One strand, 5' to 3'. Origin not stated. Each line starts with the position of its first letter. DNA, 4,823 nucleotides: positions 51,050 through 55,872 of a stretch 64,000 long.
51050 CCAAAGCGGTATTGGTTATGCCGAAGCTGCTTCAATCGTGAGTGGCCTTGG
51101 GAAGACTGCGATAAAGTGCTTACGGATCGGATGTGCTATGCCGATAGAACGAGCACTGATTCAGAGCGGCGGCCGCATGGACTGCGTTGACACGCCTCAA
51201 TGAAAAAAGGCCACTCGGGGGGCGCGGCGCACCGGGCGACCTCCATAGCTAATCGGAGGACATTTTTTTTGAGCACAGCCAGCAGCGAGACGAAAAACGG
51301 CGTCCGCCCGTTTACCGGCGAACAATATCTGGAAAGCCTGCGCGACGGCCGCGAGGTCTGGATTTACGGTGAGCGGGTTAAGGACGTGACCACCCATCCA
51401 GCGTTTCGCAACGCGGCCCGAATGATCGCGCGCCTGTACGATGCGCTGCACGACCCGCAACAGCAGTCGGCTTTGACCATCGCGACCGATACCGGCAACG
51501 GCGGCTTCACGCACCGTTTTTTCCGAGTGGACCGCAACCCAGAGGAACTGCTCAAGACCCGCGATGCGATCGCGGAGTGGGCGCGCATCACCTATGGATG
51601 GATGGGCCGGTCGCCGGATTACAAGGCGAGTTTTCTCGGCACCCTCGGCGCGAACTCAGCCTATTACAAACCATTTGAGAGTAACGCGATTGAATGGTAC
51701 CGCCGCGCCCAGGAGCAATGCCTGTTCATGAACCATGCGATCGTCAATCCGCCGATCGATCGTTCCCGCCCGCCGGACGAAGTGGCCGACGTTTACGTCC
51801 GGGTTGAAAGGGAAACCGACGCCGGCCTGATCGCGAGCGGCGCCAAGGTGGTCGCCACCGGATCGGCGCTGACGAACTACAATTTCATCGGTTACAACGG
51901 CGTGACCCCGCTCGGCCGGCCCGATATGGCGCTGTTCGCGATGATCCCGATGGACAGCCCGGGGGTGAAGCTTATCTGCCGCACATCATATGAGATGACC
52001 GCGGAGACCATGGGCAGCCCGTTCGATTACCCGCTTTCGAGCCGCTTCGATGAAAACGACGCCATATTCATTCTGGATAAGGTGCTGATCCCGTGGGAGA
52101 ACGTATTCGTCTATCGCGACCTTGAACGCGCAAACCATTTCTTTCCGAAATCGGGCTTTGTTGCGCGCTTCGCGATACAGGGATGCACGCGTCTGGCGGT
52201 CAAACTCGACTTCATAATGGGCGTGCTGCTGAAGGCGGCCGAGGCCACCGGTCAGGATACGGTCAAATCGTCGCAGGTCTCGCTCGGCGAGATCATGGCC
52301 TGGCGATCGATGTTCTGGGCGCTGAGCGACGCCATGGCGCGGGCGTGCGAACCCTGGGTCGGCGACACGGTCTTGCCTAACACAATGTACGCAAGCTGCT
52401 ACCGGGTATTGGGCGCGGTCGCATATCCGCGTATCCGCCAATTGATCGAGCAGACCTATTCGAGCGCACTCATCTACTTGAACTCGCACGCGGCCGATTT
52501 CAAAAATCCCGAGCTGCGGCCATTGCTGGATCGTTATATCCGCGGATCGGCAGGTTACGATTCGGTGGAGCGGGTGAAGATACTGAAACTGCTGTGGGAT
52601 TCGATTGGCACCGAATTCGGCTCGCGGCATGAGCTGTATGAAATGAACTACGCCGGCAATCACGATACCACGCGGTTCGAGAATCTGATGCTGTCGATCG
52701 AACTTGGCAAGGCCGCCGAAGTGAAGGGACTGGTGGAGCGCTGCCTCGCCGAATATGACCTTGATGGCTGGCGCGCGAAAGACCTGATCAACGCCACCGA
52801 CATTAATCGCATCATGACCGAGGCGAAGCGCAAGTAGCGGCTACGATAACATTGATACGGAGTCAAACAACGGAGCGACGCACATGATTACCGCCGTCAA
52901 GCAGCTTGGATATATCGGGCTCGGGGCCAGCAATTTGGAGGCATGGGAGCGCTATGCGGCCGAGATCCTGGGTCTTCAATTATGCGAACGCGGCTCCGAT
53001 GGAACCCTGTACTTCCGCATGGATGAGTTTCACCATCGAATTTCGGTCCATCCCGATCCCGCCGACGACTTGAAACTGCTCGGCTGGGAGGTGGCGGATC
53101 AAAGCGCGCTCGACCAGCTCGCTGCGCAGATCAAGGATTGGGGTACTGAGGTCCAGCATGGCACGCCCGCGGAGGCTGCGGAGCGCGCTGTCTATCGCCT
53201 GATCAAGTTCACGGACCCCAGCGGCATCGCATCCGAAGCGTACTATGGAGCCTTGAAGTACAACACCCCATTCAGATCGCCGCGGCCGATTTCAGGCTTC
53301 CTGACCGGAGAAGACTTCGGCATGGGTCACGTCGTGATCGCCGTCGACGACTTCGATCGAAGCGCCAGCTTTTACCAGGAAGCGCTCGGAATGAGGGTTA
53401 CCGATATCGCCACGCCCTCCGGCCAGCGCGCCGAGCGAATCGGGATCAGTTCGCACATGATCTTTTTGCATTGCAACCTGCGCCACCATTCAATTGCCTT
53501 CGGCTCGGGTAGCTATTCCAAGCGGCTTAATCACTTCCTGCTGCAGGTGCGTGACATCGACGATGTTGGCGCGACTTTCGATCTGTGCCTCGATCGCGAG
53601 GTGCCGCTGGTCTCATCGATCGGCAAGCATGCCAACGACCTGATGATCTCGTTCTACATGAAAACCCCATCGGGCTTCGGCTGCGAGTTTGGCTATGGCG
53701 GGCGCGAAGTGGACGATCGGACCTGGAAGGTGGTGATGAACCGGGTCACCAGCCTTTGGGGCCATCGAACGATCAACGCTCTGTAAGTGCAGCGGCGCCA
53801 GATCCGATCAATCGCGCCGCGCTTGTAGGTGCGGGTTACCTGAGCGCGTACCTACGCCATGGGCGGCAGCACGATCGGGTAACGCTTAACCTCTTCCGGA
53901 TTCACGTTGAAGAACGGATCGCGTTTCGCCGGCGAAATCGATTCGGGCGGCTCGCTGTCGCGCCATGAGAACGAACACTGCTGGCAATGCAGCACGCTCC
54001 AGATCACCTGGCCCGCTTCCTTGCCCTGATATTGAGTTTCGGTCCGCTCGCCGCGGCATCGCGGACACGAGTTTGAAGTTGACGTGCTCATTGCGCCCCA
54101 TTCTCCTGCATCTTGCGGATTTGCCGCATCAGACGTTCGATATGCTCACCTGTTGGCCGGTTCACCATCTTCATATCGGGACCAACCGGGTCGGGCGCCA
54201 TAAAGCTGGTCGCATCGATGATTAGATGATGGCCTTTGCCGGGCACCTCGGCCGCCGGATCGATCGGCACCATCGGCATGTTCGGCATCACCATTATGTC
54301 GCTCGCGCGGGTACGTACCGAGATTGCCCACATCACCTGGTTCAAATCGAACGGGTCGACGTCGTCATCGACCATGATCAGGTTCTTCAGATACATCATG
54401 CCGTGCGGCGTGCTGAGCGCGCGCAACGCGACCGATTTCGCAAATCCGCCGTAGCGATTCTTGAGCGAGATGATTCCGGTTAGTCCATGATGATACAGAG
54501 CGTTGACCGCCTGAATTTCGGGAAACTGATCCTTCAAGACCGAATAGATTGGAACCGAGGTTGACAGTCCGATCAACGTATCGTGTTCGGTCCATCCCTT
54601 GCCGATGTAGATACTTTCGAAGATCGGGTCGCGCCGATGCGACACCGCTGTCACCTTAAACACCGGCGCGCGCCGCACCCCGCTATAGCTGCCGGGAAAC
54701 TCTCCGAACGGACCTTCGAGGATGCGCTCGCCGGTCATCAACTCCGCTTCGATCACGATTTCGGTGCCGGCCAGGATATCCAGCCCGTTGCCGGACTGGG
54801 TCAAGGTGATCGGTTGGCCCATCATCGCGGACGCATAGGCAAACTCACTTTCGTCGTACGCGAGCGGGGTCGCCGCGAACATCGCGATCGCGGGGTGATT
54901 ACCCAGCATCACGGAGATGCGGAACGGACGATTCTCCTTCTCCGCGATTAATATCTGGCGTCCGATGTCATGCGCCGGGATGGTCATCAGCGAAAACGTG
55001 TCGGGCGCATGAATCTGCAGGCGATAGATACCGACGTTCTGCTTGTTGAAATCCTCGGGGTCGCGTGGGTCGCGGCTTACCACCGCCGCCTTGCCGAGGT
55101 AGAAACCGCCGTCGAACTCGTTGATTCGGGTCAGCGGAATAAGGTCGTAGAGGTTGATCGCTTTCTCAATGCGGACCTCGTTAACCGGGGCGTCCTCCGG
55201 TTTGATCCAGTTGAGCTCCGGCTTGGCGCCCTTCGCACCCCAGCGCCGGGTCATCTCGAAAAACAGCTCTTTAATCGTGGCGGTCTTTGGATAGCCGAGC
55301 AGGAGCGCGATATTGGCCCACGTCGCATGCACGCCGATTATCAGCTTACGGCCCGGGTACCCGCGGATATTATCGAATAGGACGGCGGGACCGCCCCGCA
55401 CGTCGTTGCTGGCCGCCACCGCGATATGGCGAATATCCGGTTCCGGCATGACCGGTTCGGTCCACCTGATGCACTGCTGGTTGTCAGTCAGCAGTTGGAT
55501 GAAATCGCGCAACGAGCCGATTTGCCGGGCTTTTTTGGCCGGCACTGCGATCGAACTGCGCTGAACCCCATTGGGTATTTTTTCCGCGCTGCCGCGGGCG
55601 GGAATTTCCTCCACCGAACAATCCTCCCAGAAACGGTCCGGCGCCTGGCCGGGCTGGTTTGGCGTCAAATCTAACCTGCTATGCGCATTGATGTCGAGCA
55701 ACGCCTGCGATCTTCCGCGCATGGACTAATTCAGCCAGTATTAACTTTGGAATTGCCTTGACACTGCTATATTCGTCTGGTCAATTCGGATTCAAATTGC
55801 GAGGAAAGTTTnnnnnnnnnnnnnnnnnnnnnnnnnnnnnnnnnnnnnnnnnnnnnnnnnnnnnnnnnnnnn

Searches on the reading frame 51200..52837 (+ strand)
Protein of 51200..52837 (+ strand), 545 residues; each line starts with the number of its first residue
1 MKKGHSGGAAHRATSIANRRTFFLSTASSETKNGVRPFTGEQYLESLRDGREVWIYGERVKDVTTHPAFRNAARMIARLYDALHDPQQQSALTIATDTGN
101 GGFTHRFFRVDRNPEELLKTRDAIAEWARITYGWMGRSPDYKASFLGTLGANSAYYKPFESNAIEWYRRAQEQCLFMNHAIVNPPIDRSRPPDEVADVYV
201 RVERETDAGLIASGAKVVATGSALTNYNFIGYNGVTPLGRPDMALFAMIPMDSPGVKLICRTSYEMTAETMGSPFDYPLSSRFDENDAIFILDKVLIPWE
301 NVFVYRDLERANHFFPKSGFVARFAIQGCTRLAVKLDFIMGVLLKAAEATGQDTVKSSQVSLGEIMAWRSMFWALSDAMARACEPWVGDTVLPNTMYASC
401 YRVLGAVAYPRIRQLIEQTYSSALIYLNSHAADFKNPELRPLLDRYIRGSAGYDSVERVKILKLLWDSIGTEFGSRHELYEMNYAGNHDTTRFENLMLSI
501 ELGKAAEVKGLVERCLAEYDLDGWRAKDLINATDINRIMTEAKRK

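Call 3: search_protein_families(library=pfam, proteins=[window:51200-52837:+], max_evalue=0.01)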
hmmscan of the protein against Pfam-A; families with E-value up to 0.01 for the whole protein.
window:51200-52837:+ (545 aa): 2 families
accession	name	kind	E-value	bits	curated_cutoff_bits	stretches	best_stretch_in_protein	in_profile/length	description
PF11794.13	HpaB_N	-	3.1e-91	306.2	35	1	39-304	1-270/270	4-hydroxyphenylacetate 3-hydroxylase N terminal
PF03241.18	HpaB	-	6.4e-61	205.5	25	1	311-496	1-185/202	4-hydroxyphenylacetate 3-hydroxylase C terminal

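Call 4: search_protein_families(library=ncbifam, proteins=[window:51200-52837:+], max_evalue=0.01)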
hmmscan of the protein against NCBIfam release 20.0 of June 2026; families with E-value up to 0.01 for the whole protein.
window:51200-52837:+ (545 aa): 2 families
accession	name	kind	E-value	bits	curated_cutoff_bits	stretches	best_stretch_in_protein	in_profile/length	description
TIGR02310.1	HpaB-2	equivalog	3.2e-220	732.2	885.2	1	33-538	8-514/519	4-hydroxyphenylacetate 3-monooxygenase, oxygenase component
TIGR02309.1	HpaB-1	equivalog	6.7e-82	276.1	480.2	1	39-487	3-449/477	4-hydroxyphenylacetate 3-monooxygenase, oxygenase component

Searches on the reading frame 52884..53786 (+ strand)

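Call 3: search_protein_families(library=pfam, proteins=[window:52884-53786:+], max_evalue=0.01)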
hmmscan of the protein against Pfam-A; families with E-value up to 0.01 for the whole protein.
window:52884-53786:+ (300 aa): 7 families
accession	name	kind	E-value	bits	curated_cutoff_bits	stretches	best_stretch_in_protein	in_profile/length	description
PF00903.31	Glyoxalase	-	7.3e-22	78.5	20.6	1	147-269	2-121/121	Glyoxalase/Bleomycin resistance protein/Dioxygenase superfamily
PF22632.2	BphC_D1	-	2.6e-16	59.6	27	1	8-57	1-50/51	Dihydroxybiphenyl dioxygenase BphC D1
PF22677.2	Ble-like_N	-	6.2e-06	26.3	24.5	1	149-172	4-27/41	Bleomycin resistance protein-like N-terminal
PF22247.2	Diox-like_N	-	1.4e-05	25.6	27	1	65-115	3-51/60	Catechol 2,3-dioxygenase-like N-terminal domain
PF13669.12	Glyoxalase_4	-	0.00032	21.4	27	0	149-184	2-37/109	Glyoxalase/Bleomycin resistance protein/Dioxygenase superfamily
PF18029.7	Glyoxalase_6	-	0.0017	19.5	23.6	0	149-187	1-29/106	Glyoxalase-like domain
PF13468.12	Glyoxalase_3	-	0.0046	17.5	25.1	0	149-195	3-44/176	Glyoxalase-like domain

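Call 4: search_protein_families(library=ncbifam, proteins=[window:52884-53786:+], max_evalue=0.01)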
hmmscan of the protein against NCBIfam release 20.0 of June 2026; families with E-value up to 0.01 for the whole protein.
window:52884-53786:+ (300 aa): 15 families
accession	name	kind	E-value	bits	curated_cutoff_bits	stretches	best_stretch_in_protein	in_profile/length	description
TIGR03213.1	23dbph12diox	equivalog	3.4e-97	325.3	366.45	1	5-295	1-286/287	biphenyl-2,3-diol 1,2-dioxygenase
NF045631.1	exdiol_diox_HsaC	equivalog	2.8e-76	256.5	450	1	5-295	1-291/296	iron-dependent extradiol dioxygenase HsaC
TIGR03211.1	catechol_2_3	equivalog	7.2e-26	91.2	320.2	1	5-285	2-277/303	catechol 2,3-dioxygenase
TIGR02295.1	HpaD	equivalog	2.1e-17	63.2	321.4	1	5-296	2-289/298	3,4-dihydroxyphenylacetate 2,3-dioxygenase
NF000496.2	Fos_GSH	equivalog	2.4e-05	24.5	180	1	146-172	4-30/136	fosfomycin resistance glutathione transferase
NF000124.1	fos-Vibrio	exception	5.9e-05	23.2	250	0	146-171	4-29/132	FosG/FosC2-related fosfomycin resistance glutathione transferase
NF000495.1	FosK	exception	9e-05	22.3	280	0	146-172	4-30/132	fosfomycin resistance glutathione transferase FosK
TIGR03081.1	metmalonyl_epim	equivalog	0.00013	22.5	114.95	1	148-227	3-86/129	methylmalonyl-CoA epimerase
NF000074.1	299782349_fosC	exception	0.00072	19.7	250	1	146-203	4-57/132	FosC2 family fosfomycin resistance glutathione transferase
NF000094.1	354827590_fosA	exception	0.0021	18.2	275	0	146-173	4-31/135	FosA family fosfomycin resistance glutathione transferase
TIGR00068.2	glyox_I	equivalog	0.0033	17.3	120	0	147-173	2-28/143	lactoylglutathione lyase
NF000221.4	FosA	exception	0.005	16.8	250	0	146-172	4-30/137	FosA family fosfomycin resistance glutathione transferase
NF003152.0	PRK04101.1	equivalog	0.0074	16.6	171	0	146-171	4-29/139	metallothiol transferase FosB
NF000125.1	498180014_fosA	hypoth_equivalog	0.0095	16.1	250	0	146-173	5-32/129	Fos family putative thiol transferase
NF050075.1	SMU1112c_YaeR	equivalog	0.0096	16.2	140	0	147-176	4-33/125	SMU1112c/YaeR family gloxylase I-like metalloprotein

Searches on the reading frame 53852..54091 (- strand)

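Call 3: search_protein_families(library=pfam, proteins=[window:53852-54091:-], max_evalue=0.01)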
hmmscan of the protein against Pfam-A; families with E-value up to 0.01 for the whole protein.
window:53852-54091:- (79 aa): 0 families

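Call 4: search_protein_families(library=ncbifam, proteins=[window:53852-54091:-], max_evalue=0.01)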
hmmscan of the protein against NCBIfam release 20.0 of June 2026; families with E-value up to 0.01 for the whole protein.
window:53852-54091:- (79 aa): 2 families
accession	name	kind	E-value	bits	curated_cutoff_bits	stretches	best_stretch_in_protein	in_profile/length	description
NF041205.1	VdcD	equivalog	3.1e-20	71.8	30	1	9-75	1-67/70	non-oxidative hydroxyarylic acid decarboxylases subunit D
TIGR00310.1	ZPR1_znf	domain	0.0051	16.1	78.3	1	8-56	2-53/192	ZPR1 zinc finger domain-containing protein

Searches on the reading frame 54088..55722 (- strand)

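Call 3: search_protein_families(library=pfam, proteins=[window:54088-55722:-], max_evalue=0.01)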
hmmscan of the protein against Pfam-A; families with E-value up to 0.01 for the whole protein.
window:54088-55722:- (544 aa): 3 families
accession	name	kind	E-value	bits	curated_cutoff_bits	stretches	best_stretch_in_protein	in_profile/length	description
PF01977.22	UbiD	-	1.1e-50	172.1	23.3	1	176-375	6-205/206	3-octaprenyl-4-hydroxybenzoate carboxy-lyase Rift-related domain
PF20696.2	UbiD_C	-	1.5e-30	106.3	24.2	1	382-504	2-127/127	3-octaprenyl-4-hydroxybenzoate carboxy-lyase C-terminal domain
PF20695.2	UbiD_N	-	2.3e-13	50.5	24.3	1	75-154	1-75/78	3-octaprenyl-4-hydroxybenzoate carboxy-lyase N-terminal domain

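Call 4: search_protein_families(library=ncbifam, proteins=[window:54088-55722:-], max_evalue=0.01)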
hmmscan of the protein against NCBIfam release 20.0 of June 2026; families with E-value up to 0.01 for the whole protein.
window:54088-55722:- (544 aa): 7 families
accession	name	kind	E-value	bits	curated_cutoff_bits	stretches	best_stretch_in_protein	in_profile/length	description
NF041204.1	VdcC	exception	1.6e-197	656.6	650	1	70-537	3-466/467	non-oxidative hydroxyarylic acid decarboxylases subunit C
TIGR00148.1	TIGR00148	subfamily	4.1e-98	328.9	244.85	1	71-506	1-437/438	UbiD family decarboxylase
TIGR03701.1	mena_SCO4490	equivalog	7.8e-50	169.9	495.9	1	73-490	1-424/433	menaquinone biosynthesis decarboxylase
NF008175.0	PRK10922.1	equivalog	1.2e-47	162.6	788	2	215-506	165-457/497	4-hydroxy-3-polyprenylbenzoate decarboxylase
TIGR02724.1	phenyl_P_beta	equivalog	1.3e-36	126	468.95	1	71-494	3-426/472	phenylphosphate carboxylase subunit beta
NF041219.1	BagN_FevL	exception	3.5e-31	108.3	1000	1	58-472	7-433/502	bagremycin/ferroverdin biosynthesis UbiD family decarboxylase BagN/FevL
TIGR02723.1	phenyl_P_alpha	equivalog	4.4e-25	88.2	564.6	1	111-478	48-412/485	phenylphosphate carboxylase subunit alpha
